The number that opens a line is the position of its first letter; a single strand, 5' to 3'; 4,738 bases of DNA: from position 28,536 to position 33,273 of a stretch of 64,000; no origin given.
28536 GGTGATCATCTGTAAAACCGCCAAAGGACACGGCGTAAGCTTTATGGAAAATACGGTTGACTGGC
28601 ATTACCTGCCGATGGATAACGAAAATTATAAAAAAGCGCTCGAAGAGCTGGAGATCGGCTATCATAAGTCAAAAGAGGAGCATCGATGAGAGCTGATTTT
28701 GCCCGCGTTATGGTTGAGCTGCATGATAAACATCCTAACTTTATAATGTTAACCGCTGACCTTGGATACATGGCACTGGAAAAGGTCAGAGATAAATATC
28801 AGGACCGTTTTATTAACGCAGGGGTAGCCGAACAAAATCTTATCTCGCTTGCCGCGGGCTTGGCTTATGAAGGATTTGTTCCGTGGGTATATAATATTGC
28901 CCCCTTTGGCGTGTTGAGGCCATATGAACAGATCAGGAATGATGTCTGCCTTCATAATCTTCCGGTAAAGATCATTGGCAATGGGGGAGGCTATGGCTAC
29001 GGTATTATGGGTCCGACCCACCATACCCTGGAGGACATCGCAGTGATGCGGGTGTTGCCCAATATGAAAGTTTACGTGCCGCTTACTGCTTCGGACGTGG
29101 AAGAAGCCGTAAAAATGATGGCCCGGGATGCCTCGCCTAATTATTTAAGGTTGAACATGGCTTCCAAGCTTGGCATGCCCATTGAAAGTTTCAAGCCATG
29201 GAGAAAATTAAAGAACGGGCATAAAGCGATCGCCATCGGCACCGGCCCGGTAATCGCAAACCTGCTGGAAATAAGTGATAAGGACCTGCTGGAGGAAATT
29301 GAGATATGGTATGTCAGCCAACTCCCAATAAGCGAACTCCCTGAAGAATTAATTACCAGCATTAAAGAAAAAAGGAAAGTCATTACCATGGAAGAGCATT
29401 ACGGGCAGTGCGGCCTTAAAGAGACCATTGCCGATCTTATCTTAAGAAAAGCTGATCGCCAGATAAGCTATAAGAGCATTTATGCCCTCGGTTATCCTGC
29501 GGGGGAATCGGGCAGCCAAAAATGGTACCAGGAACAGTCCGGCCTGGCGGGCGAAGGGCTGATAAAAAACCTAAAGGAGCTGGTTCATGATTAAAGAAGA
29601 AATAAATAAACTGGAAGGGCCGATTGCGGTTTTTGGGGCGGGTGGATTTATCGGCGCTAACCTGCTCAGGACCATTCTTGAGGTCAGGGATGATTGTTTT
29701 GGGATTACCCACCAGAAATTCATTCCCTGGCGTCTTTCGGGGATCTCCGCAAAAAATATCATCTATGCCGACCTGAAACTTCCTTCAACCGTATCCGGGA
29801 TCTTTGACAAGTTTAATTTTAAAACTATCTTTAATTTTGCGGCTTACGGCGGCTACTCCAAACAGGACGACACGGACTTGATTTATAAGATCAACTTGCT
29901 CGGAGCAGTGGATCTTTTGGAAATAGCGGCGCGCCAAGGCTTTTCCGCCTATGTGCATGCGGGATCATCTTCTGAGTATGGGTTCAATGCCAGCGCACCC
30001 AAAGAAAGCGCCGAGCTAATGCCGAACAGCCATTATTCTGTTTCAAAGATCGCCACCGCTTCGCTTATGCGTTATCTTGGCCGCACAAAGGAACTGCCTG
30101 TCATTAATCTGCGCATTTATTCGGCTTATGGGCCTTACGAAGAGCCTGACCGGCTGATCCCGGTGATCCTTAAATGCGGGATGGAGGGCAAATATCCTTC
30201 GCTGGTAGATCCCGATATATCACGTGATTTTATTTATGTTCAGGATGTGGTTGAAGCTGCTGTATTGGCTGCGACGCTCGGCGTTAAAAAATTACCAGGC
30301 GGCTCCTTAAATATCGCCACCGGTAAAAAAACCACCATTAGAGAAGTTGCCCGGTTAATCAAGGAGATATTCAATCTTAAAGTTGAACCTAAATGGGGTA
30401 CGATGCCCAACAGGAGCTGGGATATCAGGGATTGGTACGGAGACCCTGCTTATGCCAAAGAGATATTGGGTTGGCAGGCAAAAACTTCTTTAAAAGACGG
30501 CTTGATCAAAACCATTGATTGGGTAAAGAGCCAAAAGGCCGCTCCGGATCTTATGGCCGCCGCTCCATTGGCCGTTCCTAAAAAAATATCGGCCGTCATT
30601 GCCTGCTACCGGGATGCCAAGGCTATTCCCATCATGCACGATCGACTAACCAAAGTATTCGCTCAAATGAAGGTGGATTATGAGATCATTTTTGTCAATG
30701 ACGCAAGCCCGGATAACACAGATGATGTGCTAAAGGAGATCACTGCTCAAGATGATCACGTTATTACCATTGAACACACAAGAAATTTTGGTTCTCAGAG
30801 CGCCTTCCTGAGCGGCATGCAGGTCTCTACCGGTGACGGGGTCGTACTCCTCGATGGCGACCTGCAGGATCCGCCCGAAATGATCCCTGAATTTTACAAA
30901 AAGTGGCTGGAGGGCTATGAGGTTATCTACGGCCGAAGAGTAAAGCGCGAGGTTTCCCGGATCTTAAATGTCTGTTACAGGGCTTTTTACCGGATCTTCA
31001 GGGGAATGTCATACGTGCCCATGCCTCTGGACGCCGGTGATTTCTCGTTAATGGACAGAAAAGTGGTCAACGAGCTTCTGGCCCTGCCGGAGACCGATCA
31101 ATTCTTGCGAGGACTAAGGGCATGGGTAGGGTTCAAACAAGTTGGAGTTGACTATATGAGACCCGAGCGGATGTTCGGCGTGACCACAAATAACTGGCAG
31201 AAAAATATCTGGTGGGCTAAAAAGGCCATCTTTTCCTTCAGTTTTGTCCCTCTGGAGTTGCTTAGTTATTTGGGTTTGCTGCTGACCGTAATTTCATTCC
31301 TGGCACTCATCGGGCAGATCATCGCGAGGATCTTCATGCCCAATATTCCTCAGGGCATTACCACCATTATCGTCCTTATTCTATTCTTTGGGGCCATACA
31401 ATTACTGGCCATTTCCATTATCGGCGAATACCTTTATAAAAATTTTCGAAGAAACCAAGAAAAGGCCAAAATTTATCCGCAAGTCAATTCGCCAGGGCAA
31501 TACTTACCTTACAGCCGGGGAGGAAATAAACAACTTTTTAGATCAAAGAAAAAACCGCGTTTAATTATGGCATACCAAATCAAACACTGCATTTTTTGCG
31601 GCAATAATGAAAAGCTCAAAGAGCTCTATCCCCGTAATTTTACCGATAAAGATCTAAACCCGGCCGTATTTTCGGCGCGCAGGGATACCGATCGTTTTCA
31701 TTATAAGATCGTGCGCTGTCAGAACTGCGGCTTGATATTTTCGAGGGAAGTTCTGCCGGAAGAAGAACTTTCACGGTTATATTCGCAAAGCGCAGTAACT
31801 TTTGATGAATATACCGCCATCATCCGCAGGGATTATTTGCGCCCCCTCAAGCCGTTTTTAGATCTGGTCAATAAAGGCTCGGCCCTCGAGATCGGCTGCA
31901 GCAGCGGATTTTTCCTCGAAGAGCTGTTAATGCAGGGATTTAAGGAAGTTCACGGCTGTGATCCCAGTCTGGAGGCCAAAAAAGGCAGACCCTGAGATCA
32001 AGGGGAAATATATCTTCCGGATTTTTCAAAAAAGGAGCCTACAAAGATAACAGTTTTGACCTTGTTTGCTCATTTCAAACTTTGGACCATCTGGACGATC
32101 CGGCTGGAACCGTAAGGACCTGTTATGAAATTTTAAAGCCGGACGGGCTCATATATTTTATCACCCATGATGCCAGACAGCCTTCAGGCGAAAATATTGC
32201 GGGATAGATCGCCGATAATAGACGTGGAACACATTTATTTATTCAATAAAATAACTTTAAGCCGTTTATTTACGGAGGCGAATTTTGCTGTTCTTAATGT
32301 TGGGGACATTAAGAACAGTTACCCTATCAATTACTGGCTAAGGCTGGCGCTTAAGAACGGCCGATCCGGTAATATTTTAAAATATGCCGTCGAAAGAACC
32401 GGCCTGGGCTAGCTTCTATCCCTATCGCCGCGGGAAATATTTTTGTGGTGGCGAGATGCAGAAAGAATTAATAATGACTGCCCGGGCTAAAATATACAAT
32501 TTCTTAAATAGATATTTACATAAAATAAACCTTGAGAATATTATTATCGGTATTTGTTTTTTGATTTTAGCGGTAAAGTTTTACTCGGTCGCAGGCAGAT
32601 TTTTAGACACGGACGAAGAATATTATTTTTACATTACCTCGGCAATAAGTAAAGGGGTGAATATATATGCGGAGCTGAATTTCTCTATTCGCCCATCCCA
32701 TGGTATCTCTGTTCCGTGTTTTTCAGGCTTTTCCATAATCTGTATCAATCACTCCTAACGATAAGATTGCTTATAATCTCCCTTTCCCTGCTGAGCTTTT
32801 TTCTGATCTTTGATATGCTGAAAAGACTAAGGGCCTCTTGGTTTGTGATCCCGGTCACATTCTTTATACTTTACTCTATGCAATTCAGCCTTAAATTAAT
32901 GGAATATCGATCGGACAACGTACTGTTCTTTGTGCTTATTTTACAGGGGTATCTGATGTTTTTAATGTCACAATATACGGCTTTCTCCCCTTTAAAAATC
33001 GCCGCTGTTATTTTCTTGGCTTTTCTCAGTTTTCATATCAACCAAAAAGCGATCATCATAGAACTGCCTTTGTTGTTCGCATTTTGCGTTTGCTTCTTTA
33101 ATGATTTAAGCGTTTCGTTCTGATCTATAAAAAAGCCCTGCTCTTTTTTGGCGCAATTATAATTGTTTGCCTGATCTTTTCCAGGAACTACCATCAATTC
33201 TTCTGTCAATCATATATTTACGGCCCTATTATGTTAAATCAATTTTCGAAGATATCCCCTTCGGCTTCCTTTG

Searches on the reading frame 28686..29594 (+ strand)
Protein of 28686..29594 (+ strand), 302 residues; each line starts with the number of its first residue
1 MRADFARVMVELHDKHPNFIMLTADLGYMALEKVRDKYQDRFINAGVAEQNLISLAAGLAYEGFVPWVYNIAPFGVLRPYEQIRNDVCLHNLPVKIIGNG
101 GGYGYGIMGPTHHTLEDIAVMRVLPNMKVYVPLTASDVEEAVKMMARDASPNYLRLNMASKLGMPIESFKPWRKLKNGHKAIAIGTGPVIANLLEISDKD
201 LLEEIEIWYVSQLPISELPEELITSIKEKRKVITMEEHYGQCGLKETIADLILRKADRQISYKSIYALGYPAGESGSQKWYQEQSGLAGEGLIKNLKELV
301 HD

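Call 18: search_protein_families(library=pfam, max_evalue=0.001, proteins=[window:28686-29594:+])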
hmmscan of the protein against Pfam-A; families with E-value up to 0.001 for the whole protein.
window:28686-29594:+ (302 aa): 2 families
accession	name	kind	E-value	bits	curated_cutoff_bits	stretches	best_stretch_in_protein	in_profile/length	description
PF02779.29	Transket_pyr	-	8.2e-32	110.7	27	1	2-157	6-168/174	Transketolase, pyrimidine binding domain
PF02780.25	Transketolase_C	-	1.1e-06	29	25.9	1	173-278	4-110/124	Transketolase, C-terminal domain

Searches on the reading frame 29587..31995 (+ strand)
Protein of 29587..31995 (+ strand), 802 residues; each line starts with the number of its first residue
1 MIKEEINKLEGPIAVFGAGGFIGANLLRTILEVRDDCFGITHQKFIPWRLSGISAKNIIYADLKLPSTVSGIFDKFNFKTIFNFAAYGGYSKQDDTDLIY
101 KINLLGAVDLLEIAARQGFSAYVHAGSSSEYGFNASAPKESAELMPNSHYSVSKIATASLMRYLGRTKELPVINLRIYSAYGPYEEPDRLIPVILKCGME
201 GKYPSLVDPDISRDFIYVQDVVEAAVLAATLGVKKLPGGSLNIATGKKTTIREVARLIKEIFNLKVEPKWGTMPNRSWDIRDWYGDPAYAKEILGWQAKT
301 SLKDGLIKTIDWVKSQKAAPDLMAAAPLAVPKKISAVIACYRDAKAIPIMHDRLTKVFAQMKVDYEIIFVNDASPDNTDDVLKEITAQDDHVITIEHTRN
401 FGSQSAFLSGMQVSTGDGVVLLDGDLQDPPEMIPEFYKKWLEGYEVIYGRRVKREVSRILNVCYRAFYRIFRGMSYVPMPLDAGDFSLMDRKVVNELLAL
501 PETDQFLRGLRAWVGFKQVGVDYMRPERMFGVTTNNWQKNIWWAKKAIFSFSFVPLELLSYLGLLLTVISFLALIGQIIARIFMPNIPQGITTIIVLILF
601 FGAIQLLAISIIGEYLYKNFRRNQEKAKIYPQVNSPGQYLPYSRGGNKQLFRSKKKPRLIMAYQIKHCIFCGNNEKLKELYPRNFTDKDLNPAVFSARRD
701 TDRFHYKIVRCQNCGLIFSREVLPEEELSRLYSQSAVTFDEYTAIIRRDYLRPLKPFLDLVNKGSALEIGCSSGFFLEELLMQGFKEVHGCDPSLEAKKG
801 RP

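Call 18: search_protein_families(library=pfam, max_evalue=0.001, proteins=[window:29587-31995:+])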
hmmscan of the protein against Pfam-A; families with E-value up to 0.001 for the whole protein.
window:29587-31995:+ (802 aa): 7 families
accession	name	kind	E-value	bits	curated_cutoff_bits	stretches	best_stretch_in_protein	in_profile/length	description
PF01370.27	Epimerase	-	5.9e-38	131.1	20.9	1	13-244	1-240/240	NAD dependent epimerase/dehydratase family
PF16363.11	GDP_Man_Dehyd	-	1.5e-32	113.8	27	1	15-306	2-329/332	GDP-mannose 4,6 dehydratase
PF00535.33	Glycos_transf_2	-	3.9e-25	89.1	23.3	1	335-497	1-167/168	Glycosyl transferase family 2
PF01073.25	3Beta_HSD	-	1.6e-10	40.9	22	1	14-229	1-229/280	3-beta hydroxysteroid dehydrogenase/isomerase family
PF04321.23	RmlD_sub_bind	-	6e-06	26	27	1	13-162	3-137/287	RmlD substrate binding domain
PF10111.15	Glyco_tranf_2_2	-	8e-06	26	27.3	1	337-426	2-92/276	Glycosyltransferase like family 2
PF13641.12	Glyco_tranf_2_3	-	1.9e-05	25.3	27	1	332-436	2-107/230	Glycosyltransferase like family 2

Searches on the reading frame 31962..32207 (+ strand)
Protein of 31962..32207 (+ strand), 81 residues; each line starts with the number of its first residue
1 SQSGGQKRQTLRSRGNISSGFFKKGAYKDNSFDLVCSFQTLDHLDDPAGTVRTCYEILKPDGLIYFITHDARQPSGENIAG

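Call 44: search_protein_families(library=pfam, max_evalue=0.01, proteins=[window:31962-32207:+])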
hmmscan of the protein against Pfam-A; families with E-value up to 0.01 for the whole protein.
window:31962-32207:+ (81 aa): 5 families
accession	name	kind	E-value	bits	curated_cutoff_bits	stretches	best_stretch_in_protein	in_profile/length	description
PF08241.18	Methyltransf_11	-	9.7e-11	42.6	21.2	1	24-66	53-95/95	Methyltransferase domain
PF13489.12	Methyltransf_23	-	1.2e-10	41.7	27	1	24-74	74-124/164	Methyltransferase domain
PF08242.18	Methyltransf_12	-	2.7e-07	31.6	30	1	26-64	64-98/98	Methyltransferase domain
PF13847.12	Methyltransf_31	-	1.7e-06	28.3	27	1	23-71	67-114/145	Methyltransferase domain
PF13649.12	Methyltransf_25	-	2.1e-05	25.5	27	1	22-62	55-97/97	Methyltransferase domain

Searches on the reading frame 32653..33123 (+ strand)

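Call 44: search_protein_families(library=pfam, max_evalue=0.01, proteins=[window:32653-33123:+])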
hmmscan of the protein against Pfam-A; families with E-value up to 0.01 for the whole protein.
window:32653-33123:+ (156 aa): 1 family
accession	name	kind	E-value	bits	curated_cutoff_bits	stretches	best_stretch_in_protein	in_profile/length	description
PF11196.13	DUF2834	-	0.0034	18.1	22.9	1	17-80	26-89/96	Protein of unknown function DUF2834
